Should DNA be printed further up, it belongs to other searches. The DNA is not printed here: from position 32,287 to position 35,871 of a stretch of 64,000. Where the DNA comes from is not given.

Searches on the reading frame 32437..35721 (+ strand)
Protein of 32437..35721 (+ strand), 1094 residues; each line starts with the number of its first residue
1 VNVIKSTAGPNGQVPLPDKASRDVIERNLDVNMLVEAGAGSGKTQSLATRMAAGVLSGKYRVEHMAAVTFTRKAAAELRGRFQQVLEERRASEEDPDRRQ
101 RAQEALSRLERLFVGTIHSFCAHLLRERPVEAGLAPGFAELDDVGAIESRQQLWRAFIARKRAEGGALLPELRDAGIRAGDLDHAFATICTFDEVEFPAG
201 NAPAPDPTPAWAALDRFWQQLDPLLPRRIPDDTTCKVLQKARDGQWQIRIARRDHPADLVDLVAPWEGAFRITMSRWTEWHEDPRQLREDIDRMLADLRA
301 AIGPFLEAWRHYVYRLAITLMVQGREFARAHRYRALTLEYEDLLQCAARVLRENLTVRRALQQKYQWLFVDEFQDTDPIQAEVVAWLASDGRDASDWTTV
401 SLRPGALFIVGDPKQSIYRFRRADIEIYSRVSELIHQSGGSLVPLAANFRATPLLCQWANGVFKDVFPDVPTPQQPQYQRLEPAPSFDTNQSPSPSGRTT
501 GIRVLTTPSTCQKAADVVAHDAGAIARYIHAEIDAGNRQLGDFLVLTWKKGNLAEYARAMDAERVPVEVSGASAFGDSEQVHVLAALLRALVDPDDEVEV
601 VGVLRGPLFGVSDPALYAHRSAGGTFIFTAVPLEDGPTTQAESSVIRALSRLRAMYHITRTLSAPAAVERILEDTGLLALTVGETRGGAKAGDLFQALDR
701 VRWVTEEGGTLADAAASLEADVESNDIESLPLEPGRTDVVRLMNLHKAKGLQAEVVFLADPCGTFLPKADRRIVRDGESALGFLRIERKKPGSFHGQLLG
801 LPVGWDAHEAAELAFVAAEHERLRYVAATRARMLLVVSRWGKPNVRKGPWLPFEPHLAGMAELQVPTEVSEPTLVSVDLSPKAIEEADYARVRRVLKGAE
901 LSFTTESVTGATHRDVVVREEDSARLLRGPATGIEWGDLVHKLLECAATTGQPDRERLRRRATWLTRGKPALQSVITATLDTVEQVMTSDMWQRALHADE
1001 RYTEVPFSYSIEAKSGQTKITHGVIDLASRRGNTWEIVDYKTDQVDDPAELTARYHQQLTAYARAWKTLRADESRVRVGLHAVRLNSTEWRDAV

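Call 54: search_protein_families(library=pfam, proteins=[window:32437-35721:+], max_evalue=0.001)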
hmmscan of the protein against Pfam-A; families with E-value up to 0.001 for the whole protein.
window:32437-35721:+ (1094 aa): 6 families
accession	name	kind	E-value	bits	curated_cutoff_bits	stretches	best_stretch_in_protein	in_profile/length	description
PF00580.27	UvrD-helicase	-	2.2e-48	165.7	23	1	26-433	10-268/271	UvrD/REP helicase N-terminal domain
PF13245.12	AAA_19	-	3.7e-14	53.5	25.1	1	32-421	13-134/134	AAA domain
PF13361.12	UvrD_C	-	1.4e-13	51.5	25.6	1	738-838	285-346/350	UvrD-like helicase C-terminal domain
PF12705.13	PDDEXK_1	-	4.7e-11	43.5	22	1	935-1085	36-189/247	PD-(D/E)XK nuclease superfamily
PF13538.12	UvrD_C_2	-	1.1e-07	32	27.4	0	741-772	3-36/52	UvrD-like helicase C-terminal domain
PF01443.25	Viral_helicase1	-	0.00078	19.8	21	0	406-450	87-131/228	Viral superfamily 1 RNA helicase core domain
